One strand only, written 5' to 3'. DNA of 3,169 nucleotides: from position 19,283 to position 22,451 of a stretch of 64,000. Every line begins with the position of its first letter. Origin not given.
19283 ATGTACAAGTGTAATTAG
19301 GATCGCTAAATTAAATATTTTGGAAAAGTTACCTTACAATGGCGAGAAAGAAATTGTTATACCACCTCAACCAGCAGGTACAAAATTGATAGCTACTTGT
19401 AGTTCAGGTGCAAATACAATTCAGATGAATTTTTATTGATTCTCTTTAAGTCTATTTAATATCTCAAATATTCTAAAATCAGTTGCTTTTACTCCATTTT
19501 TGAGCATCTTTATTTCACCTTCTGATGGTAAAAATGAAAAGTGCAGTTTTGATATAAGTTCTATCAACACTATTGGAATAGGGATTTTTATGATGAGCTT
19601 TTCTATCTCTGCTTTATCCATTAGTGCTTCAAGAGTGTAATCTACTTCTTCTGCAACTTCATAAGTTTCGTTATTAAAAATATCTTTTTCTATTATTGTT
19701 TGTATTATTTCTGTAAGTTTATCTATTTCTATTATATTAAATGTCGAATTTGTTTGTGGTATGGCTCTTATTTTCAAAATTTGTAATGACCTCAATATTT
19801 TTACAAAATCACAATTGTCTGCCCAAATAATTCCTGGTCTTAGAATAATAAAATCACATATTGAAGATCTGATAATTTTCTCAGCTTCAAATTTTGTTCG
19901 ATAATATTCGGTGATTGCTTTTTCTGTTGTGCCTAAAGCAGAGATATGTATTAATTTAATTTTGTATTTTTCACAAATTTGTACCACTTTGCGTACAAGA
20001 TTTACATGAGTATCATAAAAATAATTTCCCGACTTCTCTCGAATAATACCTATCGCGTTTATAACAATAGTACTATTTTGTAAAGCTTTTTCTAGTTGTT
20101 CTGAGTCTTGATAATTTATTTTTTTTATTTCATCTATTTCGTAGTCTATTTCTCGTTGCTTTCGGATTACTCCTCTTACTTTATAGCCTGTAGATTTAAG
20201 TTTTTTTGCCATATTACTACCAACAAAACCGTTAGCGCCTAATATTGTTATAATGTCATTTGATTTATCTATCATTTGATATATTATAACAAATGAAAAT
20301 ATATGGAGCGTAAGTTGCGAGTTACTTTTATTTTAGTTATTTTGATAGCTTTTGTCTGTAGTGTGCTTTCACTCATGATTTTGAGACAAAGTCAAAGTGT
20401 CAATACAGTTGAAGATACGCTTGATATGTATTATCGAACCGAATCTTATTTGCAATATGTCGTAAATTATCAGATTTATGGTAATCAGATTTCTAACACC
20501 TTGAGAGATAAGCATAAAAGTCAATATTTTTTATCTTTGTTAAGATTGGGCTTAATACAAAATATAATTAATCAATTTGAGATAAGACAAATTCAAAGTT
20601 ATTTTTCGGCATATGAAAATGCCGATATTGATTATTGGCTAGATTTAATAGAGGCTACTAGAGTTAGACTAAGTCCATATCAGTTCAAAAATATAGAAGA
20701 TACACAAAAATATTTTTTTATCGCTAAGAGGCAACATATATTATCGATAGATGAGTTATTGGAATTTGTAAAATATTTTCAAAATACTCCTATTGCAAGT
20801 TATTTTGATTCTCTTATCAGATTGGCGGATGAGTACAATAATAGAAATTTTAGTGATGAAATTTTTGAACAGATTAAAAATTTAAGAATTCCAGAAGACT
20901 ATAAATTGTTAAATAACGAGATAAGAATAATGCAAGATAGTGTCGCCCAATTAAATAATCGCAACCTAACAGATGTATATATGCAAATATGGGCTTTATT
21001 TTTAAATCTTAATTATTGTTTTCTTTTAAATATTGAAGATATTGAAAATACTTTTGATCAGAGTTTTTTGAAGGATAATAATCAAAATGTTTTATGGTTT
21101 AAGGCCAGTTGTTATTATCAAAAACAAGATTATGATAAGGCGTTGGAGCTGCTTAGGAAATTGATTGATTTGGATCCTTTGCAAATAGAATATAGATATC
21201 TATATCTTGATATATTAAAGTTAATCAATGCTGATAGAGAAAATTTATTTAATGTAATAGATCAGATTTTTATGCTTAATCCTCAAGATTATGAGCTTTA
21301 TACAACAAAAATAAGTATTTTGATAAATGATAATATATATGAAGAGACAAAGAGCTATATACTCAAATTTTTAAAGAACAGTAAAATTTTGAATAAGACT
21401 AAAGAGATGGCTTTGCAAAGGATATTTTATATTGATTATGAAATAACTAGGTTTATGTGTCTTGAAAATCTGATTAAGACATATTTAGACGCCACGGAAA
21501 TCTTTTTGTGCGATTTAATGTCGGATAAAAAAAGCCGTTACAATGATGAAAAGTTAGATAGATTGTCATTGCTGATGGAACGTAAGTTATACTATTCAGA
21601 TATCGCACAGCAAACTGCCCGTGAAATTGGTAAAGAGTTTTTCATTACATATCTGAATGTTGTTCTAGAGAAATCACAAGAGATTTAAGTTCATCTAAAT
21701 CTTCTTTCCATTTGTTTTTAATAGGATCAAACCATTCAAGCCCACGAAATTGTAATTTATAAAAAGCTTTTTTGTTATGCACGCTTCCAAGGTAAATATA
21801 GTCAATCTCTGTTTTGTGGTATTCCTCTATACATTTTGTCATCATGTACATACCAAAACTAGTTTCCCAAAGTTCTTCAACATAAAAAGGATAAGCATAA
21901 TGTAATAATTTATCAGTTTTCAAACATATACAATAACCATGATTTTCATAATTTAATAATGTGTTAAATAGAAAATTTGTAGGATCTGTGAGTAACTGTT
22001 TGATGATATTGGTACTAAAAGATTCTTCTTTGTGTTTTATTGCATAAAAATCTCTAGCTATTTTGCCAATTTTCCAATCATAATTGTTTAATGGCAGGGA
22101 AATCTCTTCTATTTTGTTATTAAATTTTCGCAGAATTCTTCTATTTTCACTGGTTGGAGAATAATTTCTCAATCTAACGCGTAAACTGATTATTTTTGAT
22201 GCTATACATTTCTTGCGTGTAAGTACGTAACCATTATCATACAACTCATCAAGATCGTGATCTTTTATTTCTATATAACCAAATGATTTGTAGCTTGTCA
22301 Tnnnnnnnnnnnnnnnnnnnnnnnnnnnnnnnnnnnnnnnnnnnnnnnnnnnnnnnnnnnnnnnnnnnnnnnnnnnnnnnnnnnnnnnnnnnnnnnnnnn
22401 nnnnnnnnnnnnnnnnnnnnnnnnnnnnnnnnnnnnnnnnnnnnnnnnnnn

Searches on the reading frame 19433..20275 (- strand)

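Call 23: search_protein_families(library=pfam, proteins=[window:19433-20275:-], max_evalue=0.001)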
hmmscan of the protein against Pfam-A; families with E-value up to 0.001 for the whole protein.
window:19433-20275:- (280 aa): 7 families
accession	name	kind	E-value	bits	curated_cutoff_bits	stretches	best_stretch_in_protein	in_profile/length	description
PF13460.12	NAD_binding_10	-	7.9e-17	62.1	27.2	1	13-150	1-146/184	NAD(P)H-binding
PF01370.27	Epimerase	-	2e-14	54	20.9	1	9-113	1-115/240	NAD dependent epimerase/dehydratase family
PF04321.23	RmlD_sub_bind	-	6.4e-10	39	27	1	9-164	3-166/287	RmlD substrate binding domain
PF05368.20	NmrA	-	3.8e-06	27.1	27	1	6-141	2-140/298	NmrA-like family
PF07993.18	NAD_binding_4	-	4.4e-06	26.5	20.1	1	112-186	165-253/258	Male sterility protein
PF16363.11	GDP_Man_Dehyd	-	5.2e-05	23.3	27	1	11-56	2-48/332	GDP-mannose 4,6 dehydratase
PF01073.25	3Beta_HSD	-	0.00023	20.7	22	1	11-113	2-116/280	3-beta hydroxysteroid dehydrogenase/isomerase family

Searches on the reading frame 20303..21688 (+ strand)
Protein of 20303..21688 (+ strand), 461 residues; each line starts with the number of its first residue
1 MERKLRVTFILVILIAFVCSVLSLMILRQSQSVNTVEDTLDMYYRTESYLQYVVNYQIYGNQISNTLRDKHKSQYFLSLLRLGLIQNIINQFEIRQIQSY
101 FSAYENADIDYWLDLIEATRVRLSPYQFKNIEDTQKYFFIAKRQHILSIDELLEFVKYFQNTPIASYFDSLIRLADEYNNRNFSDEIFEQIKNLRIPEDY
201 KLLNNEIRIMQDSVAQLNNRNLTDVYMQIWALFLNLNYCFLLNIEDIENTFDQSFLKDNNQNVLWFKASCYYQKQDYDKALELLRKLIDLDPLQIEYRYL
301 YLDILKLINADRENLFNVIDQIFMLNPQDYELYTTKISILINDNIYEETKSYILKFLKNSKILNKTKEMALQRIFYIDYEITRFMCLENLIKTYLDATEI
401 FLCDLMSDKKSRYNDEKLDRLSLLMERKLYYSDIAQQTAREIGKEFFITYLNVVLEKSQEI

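Call 23: search_protein_families(library=pfam, proteins=[window:20303-21688:+], max_evalue=0.001)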
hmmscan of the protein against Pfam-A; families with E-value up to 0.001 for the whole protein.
window:20303-21688:+ (461 aa): 6 families
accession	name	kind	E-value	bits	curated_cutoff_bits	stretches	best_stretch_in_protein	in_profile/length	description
PF12895.13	ANAPC3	-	9.7e-06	26.2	27.2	1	256-301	19-62/82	Anaphase-promoting complex, cyclosome, subunit 3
PF07719.23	TPR_2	-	1.8e-05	25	27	1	263-292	3-32/34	Tetratricopeptide repeat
PF13181.12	TPR_8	-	0.00015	22.1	25.7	1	264-292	4-32/34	Tetratricopeptide repeat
PF14559.12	TPR_19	-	0.00046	20.9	25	0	259-301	23-65/68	Tetratricopeptide repeat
PF13428.12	TPR_14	-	0.00049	21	23.5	0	265-303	5-43/44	Tetratricopeptide repeat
PF00515.34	TPR_1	-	0.0007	19.7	27.8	0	267-292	7-32/34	Tetratricopeptide repeat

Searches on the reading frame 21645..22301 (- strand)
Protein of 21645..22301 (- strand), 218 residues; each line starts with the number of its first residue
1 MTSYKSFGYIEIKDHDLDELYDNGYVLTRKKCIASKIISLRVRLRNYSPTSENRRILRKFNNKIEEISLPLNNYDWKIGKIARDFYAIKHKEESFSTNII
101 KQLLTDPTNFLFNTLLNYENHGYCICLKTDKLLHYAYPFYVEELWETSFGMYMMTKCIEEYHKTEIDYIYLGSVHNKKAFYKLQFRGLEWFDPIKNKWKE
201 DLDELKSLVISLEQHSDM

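Call 23: search_protein_families(library=pfam, proteins=[window:21645-22301:-], max_evalue=0.001)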
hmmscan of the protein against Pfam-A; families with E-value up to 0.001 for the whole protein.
window:21645-22301:- (218 aa): 1 family
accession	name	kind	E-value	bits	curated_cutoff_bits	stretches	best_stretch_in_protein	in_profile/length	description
PF04377.21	ATE_C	-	3e-05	25.1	25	1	109-191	37-121/122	Arginine-tRNA-protein transferase, C terminus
